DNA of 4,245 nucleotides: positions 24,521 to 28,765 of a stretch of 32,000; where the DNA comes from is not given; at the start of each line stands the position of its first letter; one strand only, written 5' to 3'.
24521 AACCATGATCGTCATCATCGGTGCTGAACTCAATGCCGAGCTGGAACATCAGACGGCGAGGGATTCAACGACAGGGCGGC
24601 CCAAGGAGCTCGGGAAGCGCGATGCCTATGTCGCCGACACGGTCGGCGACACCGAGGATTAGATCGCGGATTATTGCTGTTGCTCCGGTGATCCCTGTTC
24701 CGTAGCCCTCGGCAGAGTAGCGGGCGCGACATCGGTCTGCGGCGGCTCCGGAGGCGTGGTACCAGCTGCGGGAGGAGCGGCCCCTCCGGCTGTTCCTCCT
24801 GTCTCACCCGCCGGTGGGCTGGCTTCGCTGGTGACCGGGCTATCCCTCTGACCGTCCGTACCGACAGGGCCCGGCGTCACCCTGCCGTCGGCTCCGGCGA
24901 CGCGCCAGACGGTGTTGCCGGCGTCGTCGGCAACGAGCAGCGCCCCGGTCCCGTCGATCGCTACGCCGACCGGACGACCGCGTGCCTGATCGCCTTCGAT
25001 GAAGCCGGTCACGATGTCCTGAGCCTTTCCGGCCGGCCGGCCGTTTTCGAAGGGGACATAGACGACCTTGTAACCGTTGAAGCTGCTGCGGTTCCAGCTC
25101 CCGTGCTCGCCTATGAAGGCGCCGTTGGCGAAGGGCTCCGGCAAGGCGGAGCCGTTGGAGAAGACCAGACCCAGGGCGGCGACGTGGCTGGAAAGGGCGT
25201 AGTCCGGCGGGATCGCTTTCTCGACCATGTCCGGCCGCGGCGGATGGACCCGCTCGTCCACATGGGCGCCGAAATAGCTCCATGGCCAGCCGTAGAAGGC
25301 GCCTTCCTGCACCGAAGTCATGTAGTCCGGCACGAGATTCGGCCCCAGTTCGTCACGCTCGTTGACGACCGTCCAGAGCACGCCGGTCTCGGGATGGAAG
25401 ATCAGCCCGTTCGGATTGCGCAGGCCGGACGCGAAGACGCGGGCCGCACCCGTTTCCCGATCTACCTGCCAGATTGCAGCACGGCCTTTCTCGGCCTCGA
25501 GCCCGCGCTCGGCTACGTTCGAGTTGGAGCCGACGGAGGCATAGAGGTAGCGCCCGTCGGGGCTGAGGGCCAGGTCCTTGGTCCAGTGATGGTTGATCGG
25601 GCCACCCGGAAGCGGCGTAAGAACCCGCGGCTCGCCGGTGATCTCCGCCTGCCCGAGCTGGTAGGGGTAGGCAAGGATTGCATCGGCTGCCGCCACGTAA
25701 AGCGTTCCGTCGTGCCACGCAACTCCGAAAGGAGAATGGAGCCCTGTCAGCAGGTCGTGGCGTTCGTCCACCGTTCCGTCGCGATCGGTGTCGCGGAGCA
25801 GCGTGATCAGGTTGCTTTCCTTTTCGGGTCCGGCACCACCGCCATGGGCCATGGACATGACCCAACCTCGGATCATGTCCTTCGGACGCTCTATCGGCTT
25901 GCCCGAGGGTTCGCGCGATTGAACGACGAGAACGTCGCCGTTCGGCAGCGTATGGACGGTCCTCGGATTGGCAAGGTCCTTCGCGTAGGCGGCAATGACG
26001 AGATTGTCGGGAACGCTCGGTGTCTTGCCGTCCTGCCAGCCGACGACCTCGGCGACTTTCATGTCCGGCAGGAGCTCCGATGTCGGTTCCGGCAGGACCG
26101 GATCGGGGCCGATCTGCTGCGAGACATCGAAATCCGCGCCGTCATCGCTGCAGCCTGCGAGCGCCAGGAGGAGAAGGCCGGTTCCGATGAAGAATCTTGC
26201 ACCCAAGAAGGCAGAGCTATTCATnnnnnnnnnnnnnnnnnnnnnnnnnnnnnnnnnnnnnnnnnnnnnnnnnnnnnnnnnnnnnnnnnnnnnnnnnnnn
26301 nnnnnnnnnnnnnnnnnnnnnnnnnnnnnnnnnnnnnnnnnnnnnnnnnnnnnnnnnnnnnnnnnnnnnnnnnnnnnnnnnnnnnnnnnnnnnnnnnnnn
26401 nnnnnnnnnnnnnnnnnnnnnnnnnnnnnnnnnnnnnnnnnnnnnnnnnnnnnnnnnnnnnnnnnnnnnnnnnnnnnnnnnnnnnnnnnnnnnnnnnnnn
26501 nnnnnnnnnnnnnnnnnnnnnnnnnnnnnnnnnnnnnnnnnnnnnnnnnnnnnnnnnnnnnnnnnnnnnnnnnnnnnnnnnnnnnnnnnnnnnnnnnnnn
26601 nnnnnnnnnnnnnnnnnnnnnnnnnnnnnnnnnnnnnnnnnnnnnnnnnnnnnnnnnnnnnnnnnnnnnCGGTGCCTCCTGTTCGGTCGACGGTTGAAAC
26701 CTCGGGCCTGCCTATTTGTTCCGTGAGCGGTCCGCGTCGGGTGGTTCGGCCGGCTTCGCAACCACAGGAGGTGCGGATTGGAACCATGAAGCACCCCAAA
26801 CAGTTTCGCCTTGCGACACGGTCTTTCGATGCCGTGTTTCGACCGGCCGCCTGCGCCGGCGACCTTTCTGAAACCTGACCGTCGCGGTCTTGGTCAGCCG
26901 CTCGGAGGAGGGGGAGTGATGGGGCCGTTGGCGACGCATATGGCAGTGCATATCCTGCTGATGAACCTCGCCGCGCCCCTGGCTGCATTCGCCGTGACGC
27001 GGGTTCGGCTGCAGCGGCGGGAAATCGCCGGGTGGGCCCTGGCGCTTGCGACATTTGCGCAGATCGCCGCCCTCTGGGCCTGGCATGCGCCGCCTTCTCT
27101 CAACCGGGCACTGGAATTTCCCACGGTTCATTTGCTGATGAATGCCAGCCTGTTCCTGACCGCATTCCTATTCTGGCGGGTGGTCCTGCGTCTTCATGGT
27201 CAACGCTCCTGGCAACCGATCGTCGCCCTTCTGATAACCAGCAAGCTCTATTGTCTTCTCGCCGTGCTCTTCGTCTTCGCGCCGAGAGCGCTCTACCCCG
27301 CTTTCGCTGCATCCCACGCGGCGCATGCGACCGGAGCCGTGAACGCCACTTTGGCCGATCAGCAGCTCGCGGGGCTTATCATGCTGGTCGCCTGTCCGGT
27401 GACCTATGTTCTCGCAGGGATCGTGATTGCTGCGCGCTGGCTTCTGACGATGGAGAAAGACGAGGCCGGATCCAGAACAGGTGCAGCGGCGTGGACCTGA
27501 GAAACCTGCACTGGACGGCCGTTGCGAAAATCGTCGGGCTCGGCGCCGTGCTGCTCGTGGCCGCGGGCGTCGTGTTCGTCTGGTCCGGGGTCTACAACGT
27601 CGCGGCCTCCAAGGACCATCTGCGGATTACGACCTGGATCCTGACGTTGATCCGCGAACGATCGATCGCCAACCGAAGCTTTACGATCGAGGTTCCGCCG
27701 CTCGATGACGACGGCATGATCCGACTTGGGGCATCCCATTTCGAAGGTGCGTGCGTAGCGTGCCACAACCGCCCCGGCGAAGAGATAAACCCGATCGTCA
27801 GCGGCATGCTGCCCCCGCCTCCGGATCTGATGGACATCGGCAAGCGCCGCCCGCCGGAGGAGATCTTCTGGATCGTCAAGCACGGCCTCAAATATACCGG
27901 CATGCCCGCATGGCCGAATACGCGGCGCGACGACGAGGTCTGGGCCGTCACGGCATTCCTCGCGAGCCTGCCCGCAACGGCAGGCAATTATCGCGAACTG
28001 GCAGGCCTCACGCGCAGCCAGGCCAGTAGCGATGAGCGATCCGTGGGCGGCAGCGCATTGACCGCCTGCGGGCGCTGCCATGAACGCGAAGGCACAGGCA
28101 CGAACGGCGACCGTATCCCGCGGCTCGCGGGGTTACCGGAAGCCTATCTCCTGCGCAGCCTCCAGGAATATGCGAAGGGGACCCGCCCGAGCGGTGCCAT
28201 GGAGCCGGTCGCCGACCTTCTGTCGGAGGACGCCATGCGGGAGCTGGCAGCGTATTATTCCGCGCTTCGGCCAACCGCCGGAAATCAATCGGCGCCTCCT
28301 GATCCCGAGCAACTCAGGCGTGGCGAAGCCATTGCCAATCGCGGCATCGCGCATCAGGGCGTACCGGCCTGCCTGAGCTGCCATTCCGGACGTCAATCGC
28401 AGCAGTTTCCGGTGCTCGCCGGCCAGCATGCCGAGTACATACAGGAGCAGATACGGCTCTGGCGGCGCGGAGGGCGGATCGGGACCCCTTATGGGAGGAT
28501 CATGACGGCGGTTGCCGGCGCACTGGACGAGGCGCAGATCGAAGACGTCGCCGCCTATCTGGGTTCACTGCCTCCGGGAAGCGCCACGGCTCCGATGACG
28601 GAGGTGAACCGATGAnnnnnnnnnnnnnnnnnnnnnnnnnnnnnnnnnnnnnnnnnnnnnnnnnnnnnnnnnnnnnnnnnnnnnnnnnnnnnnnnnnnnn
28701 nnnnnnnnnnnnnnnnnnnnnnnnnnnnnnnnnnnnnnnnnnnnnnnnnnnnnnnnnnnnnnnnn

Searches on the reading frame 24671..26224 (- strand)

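Call 3: search_protein_families(library=pfam, proteins=[window:24671-26224:-], max_evalue=0.01)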
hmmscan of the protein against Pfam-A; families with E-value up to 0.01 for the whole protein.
window:24671-26224:- (517 aa): 3 families
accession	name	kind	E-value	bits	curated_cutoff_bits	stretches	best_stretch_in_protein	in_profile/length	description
PF07995.17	GSDH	-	3.8e-14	53.1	25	1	192-424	93-316/332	Glucose / Sorbosone dehydrogenase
PF23500.1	DUF7133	-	3.2e-07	30.4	27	1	121-432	41-345/385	Domain of unknown function (DUF7133)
PF08450.18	SGL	-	0.00075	19.6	26.3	0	164-283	41-148/246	SMP-30/Gluconolactonase/LRE-like region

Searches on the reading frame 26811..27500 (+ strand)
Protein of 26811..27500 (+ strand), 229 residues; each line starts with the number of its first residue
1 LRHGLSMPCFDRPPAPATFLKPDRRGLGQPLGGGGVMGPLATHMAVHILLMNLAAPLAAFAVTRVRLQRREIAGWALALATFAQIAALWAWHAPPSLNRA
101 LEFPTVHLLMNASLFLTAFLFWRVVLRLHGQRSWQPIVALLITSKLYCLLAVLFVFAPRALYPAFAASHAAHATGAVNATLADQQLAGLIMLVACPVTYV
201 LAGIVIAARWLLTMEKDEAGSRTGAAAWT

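Call 3: search_protein_families(library=pfam, proteins=[window:26811-27500:+], max_evalue=0.01)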
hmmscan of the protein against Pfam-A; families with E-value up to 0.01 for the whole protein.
window:26811-27500:+ (229 aa): 1 family
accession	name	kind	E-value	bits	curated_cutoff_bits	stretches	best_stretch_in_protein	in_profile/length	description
PF09678.15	Caa3_CtaG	-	4.7e-18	65.9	27.7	1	41-211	49-235/237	Cytochrome c oxidase caa3 assembly factor (Caa3_CtaG)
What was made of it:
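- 26919..27500 (+): ctaG-like copper-insertion factor (Caa3_CtaG), first gene of the operon. Pfam PF09678 at 65.9 bits (call 3).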

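Call 4: search_protein_families(library=ncbifam, proteins=[window:26811-27500:+], max_evalue=0.01)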
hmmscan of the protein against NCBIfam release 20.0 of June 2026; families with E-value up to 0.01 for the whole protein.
window:26811-27500:+ (229 aa): 0 families

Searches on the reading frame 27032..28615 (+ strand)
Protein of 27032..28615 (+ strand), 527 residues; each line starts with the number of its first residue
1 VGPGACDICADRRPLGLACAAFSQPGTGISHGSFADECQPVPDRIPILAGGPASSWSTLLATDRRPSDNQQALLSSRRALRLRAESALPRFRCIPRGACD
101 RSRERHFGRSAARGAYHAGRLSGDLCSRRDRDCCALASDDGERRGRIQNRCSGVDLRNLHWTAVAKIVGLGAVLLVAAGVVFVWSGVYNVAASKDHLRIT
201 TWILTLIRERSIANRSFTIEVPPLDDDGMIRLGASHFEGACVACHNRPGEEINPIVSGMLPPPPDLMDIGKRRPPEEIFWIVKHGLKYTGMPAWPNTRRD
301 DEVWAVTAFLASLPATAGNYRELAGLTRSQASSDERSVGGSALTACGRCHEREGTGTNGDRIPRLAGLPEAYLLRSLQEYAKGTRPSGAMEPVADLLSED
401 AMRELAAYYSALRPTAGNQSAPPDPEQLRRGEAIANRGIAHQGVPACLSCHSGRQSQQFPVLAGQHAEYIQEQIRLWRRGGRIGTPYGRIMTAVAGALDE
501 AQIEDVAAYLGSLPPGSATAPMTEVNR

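Call 3: search_protein_families(library=pfam, proteins=[window:27032-28615:+], max_evalue=0.01)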
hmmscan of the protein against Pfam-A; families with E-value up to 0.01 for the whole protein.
window:27032-28615:+ (527 aa): 3 families
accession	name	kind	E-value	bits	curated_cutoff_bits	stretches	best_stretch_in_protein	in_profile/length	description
PF13442.11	Cytochrome_CBB3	-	1.5e-22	80.2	27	3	230-310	3-68/68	Cytochrome C oxidase, cbb3-type, subunit III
PF00034.26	Cytochrom_C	-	1.4e-18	68.4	21.3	2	446-513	11-89/90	Cytochrome c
PF09699.15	Paired_CXXCH_1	-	0.0041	17.2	20.6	0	238-250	6-18/41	Doubled CXXCH motif (Paired_CXXCH_1)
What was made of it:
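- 27491..28615 (+): membrane-anchored cytochrome c with three CXXCH motifs (tri-haem). Three Cytochrome_CBB3 stretches (call 3).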

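Call 4: search_protein_families(library=ncbifam, proteins=[window:27032-28615:+], max_evalue=0.01)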
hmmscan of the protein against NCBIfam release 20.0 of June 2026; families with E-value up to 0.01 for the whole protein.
window:27032-28615:+ (527 aa): 8 families
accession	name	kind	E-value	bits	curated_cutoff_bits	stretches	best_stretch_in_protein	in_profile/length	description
NF049874.1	PdsA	exception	2.3e-11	43.9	330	1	333-411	115-196/198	periplasmic diheme shuttle PdsA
NF011054.0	PRK14486.1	equivalog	1.7e-08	34.4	447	1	221-312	206-289/294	putative bifunctional cbb3-type cytochrome c oxidase subunit II/cytochrome c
TIGR04485.1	thiosulf_SoxX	equivalog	2.2e-08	34.7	61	0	238-312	2-77/78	sulfur oxidation c-type cytochrome SoxX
TIGR00782.1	ccoP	equivalog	2.3e-08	33.7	179.95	0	226-313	199-281/285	cytochrome-c oxidase, cbb3-type subunit III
NF045773.1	cytochro_C550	exception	2e-06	27.7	125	0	235-311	54-117/118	cytochrome c550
NF045774.1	cytochro_C551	exception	0.00015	21.7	118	0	237-312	46-108/110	cytochrome c551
TIGR04494.1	c550_PedF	equivalog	0.0008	19.3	122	1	225-313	46-130/133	cytochrome c-550 PedF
NF045930.1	Cytc6PetJCyano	equivalog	0.00093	19.1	135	0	232-310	30-102/110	cytochrome c6 PetJ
